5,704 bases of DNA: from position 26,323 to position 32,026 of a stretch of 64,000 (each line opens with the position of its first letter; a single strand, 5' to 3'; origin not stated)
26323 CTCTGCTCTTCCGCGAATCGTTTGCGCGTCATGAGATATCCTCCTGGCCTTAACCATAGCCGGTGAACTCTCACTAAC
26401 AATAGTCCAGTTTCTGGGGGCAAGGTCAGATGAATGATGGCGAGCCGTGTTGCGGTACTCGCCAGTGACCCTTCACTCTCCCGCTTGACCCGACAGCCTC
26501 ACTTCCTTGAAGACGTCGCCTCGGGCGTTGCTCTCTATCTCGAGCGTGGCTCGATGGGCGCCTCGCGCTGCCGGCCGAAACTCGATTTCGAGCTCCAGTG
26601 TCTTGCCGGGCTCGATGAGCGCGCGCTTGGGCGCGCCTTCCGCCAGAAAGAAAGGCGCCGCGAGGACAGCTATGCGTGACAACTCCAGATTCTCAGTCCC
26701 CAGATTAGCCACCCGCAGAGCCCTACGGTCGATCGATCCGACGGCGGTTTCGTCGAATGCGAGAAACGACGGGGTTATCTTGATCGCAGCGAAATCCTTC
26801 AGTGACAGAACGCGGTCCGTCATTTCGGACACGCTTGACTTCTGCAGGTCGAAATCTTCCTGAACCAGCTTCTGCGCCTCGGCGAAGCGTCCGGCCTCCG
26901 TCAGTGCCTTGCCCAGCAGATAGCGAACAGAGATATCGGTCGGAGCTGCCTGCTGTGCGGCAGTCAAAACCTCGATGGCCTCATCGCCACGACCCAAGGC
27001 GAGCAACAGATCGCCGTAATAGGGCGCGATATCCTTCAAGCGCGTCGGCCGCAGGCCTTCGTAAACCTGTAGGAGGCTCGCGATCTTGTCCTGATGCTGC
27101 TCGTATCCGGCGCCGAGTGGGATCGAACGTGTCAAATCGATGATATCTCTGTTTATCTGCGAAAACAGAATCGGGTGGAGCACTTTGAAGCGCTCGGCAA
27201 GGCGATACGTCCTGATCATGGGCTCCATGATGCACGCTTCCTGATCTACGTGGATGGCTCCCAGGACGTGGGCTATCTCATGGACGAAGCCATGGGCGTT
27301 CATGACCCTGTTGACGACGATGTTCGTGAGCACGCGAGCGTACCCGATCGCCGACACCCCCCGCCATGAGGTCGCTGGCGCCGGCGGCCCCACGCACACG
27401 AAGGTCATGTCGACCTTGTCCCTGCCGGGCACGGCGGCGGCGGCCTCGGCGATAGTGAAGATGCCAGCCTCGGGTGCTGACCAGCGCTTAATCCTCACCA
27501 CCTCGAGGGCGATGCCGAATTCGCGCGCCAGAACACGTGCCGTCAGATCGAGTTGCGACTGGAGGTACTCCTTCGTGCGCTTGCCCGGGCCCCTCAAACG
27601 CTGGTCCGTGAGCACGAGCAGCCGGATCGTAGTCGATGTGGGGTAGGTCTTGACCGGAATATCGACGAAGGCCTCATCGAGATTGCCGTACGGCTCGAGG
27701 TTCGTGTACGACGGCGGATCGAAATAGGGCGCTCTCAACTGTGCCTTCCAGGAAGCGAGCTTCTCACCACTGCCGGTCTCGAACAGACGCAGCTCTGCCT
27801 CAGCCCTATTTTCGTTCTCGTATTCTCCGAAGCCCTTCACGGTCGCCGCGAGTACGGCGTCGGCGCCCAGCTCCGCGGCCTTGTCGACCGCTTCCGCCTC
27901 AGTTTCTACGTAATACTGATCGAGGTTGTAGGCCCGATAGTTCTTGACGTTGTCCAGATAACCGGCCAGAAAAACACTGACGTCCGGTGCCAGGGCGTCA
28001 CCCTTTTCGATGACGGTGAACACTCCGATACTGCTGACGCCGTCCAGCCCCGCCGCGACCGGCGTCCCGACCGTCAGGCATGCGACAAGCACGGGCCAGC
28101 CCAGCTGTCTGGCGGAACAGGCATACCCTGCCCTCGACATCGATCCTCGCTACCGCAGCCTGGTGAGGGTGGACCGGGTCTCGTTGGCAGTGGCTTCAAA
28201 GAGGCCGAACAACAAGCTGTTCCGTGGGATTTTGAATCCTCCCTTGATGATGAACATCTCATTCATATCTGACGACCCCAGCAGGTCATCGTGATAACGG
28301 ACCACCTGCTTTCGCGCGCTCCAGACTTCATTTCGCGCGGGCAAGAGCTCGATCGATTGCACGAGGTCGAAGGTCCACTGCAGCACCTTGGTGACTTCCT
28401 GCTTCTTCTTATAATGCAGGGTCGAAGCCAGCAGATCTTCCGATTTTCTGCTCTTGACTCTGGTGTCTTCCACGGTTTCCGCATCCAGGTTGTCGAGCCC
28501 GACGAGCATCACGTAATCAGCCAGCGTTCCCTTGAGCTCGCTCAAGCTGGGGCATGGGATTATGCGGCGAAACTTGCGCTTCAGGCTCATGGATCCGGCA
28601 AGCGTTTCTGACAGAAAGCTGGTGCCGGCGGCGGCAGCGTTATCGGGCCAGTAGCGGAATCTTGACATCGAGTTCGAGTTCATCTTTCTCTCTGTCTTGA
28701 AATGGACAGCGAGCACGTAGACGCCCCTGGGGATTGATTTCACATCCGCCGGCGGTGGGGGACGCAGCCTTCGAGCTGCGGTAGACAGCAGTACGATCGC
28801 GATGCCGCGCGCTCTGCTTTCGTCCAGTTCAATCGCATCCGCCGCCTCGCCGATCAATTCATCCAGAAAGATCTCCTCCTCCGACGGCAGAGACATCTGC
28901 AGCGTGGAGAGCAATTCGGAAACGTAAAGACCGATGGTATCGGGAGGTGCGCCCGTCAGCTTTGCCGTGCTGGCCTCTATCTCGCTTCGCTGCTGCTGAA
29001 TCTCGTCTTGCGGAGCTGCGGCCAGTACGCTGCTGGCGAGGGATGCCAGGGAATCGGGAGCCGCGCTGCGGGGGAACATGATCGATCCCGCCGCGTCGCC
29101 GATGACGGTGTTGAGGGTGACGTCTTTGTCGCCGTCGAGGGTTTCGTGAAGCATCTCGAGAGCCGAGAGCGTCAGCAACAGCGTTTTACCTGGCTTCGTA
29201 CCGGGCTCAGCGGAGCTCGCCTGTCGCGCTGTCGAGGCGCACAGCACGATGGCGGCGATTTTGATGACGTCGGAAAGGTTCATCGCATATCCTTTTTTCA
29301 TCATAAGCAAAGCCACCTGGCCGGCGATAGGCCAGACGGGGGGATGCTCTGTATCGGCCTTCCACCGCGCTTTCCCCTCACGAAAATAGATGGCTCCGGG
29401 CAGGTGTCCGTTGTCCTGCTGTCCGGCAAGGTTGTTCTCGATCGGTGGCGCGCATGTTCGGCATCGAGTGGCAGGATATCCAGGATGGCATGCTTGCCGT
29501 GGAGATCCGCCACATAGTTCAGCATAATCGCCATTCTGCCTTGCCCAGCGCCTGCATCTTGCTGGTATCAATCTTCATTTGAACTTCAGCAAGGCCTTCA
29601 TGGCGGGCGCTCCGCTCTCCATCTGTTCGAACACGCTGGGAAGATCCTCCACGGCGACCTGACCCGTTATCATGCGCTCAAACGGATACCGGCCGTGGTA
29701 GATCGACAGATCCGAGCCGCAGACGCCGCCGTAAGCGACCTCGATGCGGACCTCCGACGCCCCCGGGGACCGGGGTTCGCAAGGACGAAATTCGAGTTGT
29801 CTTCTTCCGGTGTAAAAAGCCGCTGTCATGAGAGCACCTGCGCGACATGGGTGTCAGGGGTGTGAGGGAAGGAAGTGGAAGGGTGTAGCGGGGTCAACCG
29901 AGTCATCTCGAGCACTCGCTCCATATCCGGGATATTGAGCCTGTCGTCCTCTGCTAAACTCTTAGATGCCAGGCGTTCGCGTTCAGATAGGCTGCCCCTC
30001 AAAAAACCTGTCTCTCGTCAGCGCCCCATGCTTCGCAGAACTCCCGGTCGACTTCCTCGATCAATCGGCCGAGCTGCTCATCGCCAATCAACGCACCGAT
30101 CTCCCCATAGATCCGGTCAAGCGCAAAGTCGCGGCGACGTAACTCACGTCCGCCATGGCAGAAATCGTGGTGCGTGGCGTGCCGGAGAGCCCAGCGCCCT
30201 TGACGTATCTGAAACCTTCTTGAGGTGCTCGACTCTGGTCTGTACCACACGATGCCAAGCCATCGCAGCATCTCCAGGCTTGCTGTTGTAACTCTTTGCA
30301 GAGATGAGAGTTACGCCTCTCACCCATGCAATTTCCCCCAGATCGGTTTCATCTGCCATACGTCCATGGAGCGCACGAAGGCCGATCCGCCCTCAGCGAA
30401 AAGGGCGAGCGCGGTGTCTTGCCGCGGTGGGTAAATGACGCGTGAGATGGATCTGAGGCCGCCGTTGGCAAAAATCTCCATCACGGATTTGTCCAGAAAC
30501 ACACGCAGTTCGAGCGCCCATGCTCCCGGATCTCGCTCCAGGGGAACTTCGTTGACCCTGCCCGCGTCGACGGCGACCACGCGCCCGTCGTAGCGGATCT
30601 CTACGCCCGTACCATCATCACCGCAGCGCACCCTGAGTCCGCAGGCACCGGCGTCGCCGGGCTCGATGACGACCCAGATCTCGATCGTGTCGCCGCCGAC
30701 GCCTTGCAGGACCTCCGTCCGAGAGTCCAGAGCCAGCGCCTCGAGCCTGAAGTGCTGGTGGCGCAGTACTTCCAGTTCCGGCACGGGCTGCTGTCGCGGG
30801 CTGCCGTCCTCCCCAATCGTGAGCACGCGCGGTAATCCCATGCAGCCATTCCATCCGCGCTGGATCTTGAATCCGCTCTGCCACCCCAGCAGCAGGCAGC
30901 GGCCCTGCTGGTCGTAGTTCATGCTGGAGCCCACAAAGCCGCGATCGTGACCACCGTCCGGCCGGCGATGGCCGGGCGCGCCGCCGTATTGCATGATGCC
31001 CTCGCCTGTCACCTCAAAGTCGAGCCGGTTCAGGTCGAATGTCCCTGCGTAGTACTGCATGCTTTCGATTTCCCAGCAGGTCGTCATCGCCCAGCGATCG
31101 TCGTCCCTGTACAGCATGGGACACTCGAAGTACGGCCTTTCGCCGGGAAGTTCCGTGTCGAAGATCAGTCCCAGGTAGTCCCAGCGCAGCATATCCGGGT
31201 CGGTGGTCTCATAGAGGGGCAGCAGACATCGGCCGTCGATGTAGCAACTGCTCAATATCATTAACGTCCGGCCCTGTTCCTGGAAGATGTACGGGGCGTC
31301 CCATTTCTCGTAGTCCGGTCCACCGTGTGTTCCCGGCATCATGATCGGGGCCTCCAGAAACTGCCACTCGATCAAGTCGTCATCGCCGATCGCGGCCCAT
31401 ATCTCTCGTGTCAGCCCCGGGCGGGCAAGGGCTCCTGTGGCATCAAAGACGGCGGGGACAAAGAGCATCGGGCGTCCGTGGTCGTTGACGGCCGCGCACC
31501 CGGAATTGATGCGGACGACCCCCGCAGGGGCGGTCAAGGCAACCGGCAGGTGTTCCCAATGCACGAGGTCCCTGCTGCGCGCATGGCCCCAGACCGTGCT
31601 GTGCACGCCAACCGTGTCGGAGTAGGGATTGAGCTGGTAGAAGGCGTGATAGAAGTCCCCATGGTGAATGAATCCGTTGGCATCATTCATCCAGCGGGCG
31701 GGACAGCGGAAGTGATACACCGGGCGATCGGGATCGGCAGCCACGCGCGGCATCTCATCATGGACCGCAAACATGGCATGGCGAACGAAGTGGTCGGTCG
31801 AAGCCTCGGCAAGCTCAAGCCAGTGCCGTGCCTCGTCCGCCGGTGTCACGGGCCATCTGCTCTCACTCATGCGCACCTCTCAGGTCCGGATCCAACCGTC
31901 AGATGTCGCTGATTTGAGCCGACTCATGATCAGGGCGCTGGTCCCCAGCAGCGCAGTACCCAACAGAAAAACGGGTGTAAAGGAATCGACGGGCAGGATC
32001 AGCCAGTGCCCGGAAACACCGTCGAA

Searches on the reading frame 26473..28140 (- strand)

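Call 7: search_protein_families(library=pfam, proteins=[window:26473-28140:-], max_evalue=0.01)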
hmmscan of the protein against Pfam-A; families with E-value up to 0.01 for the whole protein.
window:26473-28140:- (555 aa): 16 families
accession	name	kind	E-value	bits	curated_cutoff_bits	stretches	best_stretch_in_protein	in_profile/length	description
PF14559.12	TPR_19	-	1.6e-08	35.2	25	1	379-427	1-49/68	Tetratricopeptide repeat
PF15780.11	ASH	-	3.1e-07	30.9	27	1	457-541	11-94/98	Abnormal spindle-like microcephaly-assoc'd, ASPM-SPD-2-Hydin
PF22073.2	Cep192_D4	-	1.8e-06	28.6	35.5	1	452-553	3-111/112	Cep192 domain 4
PF22544.2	HYDIN_VesB_CFA65-like_Ig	-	2e-06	28.4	25.5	1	454-541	4-90/100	HYDIN/CFA65/VesB-like, Ig-like domain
PF13428.12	TPR_14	-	1.3e-05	25.8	23.5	1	374-411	6-43/44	Tetratricopeptide repeat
PF13688.12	Reprolysin_5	-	5.5e-05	23.9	27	1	169-298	2-158/196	Metallo-peptidase family M12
PF07719.23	TPR_2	-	0.00013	22.2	27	0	375-402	7-34/34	Tetratricopeptide repeat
PF22066.2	Cep192_D8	-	0.00024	21.7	33.5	1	458-553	11-100/101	Cep192 domain 8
PF13424.12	TPR_12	-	0.00047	20.7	30.1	1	375-428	9-70/77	Tetratricopeptide repeat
PF12371.14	TMEM131_like_N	-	0.00057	20.5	28.8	1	454-535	2-82/84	Transmembrane protein 131-like N-terminal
PF07721.20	TPR_4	-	0.00085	20.2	27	0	405-424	3-22/26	Tetratricopeptide repeat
PF13432.12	TPR_16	-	0.001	19.9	32.7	1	376-422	4-50/65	Tetratricopeptide repeat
PF12895.13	ANAPC3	-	0.0017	19.1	27.2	1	374-427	28-80/82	Anaphase-promoting complex, cyclosome, subunit 3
PF13414.12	TPR_11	-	0.0019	18.3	26.8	1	376-414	1-39/42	TPR repeat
PF00413.30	Peptidase_M10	-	0.0025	18.1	24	1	286-312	113-138/159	Matrixin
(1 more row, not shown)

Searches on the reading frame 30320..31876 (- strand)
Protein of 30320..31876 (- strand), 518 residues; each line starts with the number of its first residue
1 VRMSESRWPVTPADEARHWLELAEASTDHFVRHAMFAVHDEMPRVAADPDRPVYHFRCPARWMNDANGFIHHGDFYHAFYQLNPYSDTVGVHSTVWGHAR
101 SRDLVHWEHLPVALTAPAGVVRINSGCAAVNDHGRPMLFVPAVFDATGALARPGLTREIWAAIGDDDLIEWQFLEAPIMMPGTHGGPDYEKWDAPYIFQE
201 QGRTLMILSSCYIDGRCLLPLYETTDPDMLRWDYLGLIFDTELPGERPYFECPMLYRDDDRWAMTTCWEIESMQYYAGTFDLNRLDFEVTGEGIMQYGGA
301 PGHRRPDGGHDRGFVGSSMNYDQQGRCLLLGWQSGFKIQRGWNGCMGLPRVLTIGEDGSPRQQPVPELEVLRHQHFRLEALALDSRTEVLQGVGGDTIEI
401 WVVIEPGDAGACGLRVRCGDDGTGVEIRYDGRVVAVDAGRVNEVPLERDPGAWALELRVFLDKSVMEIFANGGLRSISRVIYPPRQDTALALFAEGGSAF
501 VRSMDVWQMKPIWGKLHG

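Call 7: search_protein_families(library=pfam, proteins=[window:30320-31876:-], max_evalue=0.01)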
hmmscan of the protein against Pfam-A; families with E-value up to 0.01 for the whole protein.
window:30320-31876:- (518 aa): 2 families
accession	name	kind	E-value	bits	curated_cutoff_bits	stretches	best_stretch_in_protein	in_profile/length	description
PF00251.26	Glyco_hydro_32N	-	6.2e-35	121.7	22.1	1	55-358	1-301/307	Glycosyl hydrolases family 32 N-terminal domain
PF08244.19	Glyco_hydro_32C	-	2.9e-16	60.3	21.9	1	385-508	21-158/158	Glycosyl hydrolases family 32 C terminal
